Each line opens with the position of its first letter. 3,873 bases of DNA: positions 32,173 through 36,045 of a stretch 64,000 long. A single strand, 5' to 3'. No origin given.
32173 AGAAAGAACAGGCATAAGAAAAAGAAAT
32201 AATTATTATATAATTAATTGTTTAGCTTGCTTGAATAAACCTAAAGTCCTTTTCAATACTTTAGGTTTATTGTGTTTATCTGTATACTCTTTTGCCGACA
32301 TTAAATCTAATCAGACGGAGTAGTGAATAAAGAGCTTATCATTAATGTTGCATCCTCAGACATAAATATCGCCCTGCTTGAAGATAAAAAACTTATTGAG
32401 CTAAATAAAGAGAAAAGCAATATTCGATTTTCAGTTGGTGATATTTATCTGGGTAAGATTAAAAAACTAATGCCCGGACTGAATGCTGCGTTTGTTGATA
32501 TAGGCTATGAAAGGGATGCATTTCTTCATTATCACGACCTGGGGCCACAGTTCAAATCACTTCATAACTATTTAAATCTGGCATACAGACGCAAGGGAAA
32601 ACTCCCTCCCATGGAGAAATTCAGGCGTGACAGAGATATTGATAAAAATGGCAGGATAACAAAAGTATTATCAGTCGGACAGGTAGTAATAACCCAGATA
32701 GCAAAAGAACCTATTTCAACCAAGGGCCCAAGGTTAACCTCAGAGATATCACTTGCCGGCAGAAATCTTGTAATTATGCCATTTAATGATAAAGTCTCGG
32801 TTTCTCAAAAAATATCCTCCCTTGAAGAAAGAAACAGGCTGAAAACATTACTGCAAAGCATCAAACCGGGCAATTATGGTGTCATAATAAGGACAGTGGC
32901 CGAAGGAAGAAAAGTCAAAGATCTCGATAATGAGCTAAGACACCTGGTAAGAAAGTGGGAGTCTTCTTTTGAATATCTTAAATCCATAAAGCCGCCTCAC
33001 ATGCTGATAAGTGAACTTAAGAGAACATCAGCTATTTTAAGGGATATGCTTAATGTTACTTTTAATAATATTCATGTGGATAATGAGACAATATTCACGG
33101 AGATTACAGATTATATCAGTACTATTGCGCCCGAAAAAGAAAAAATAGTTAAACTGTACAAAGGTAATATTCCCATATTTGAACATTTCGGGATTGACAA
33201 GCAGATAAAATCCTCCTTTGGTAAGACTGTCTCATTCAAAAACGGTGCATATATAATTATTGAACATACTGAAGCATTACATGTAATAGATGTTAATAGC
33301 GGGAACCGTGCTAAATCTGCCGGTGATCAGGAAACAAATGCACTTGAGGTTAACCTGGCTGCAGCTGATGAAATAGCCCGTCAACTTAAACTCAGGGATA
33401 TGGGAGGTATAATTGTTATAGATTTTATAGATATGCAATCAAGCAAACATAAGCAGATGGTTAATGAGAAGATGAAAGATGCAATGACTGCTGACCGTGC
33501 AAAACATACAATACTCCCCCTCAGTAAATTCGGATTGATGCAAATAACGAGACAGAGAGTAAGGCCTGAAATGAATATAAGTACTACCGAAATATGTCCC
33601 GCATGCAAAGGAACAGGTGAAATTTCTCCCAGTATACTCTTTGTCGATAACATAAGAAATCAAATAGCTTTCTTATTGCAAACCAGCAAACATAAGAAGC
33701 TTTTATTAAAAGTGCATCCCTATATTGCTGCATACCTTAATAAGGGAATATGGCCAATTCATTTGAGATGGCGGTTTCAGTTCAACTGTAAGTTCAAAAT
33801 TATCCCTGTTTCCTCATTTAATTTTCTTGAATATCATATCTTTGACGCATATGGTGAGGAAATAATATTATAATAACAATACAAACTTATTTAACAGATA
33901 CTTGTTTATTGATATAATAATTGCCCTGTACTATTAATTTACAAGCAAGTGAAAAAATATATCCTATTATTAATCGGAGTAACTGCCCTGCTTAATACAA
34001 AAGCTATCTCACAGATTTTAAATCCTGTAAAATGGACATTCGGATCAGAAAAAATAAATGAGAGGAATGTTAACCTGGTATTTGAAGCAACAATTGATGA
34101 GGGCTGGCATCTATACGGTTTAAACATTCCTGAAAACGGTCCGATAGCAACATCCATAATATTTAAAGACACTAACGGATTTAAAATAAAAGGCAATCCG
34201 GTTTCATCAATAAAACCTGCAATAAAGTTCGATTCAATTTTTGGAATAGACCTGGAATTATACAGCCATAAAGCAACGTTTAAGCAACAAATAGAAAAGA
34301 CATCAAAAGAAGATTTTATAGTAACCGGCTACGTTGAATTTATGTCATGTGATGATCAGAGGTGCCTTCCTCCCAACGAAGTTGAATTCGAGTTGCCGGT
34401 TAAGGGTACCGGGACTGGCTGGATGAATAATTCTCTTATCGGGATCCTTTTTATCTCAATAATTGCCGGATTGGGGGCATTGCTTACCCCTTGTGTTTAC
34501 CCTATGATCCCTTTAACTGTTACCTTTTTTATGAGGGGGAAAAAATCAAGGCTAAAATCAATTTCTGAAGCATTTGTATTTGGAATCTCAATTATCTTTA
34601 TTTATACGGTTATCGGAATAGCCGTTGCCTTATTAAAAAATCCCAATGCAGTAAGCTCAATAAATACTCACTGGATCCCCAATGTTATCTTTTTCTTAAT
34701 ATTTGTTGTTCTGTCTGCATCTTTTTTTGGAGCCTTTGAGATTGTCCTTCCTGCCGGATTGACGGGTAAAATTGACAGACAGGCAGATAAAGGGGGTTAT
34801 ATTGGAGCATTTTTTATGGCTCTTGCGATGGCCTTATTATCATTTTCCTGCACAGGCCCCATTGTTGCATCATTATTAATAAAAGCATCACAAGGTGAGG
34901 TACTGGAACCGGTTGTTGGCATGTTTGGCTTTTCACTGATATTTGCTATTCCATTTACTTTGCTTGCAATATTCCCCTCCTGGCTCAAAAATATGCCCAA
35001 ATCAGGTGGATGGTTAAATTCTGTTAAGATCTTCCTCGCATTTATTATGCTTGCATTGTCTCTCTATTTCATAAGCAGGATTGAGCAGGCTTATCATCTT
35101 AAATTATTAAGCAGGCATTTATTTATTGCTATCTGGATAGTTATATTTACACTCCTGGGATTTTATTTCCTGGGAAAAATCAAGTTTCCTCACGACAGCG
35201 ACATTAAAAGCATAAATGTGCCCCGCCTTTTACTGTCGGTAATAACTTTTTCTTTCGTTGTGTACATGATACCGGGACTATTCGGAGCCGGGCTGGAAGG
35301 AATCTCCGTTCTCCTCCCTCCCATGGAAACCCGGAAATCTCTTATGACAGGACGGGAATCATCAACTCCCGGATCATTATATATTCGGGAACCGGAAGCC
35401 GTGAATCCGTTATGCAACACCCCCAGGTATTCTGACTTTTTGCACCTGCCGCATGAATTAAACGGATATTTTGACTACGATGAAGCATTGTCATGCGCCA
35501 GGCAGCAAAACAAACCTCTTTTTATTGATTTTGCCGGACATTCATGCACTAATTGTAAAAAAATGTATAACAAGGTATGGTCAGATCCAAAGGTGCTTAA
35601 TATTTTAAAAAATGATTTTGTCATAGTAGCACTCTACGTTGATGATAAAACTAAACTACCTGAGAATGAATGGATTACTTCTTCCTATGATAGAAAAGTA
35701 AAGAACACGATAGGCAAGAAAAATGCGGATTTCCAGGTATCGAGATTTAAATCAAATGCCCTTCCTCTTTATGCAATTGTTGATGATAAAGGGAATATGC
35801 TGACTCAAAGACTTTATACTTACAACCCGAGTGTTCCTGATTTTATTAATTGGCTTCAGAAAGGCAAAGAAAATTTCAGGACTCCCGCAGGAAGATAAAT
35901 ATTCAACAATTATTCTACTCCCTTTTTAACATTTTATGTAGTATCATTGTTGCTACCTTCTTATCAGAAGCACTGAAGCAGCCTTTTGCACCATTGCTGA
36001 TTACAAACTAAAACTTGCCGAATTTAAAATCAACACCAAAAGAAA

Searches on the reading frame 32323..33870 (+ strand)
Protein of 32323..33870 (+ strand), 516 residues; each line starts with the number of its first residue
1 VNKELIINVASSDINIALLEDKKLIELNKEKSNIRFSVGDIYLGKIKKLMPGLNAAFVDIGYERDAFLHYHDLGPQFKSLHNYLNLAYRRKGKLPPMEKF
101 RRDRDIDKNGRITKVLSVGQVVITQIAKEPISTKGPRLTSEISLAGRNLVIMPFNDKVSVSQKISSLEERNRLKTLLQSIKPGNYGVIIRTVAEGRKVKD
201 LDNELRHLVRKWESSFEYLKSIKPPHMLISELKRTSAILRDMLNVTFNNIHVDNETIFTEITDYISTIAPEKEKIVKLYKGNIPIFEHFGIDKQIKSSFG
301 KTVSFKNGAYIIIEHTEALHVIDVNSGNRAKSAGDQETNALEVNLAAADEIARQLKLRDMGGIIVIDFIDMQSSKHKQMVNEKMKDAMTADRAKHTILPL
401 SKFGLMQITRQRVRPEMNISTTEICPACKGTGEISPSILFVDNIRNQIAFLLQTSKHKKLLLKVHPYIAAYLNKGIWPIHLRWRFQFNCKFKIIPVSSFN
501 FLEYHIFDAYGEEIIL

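Call 56: search_protein_families(library=pfam, proteins=[window:32323-33870:+], max_evalue=0.00001)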
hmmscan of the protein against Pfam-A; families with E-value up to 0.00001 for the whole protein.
window:32323-33870:+ (516 aa): 1 family
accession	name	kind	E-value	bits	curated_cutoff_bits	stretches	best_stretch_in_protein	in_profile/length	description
PF10150.14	RNase_E_G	-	1.2e-97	327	25.5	1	143-413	1-270/270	Ribonuclease E/G family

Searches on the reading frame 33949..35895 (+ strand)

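Call 56: search_protein_families(library=pfam, proteins=[window:33949-35895:+], max_evalue=0.00001)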
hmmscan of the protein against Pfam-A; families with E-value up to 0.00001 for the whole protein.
window:33949-35895:+ (649 aa): 5 families
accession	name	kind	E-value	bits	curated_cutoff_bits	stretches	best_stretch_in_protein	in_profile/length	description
PF02683.22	DsbD_TM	-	3.1e-28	99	27.1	1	166-378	4-218/219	Cytochrome C biogenesis protein transmembrane domain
PF13899.12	Thioredoxin_7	-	5.1e-13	49.4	27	1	509-612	5-82/83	Thioredoxin-like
PF11412.14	DsbD_N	-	4.2e-09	36.9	25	1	37-148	16-116/119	Thiol:disulfide interchange protein DsbD, N-terminal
PF13098.12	Thioredoxin_2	-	4.4e-07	30.6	27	1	517-617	1-86/104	Thioredoxin-like domain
PF03190.21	Thioredox_DsbH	-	7.7e-07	29.6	27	1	510-565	26-81/163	Protein of unknown function, DUF255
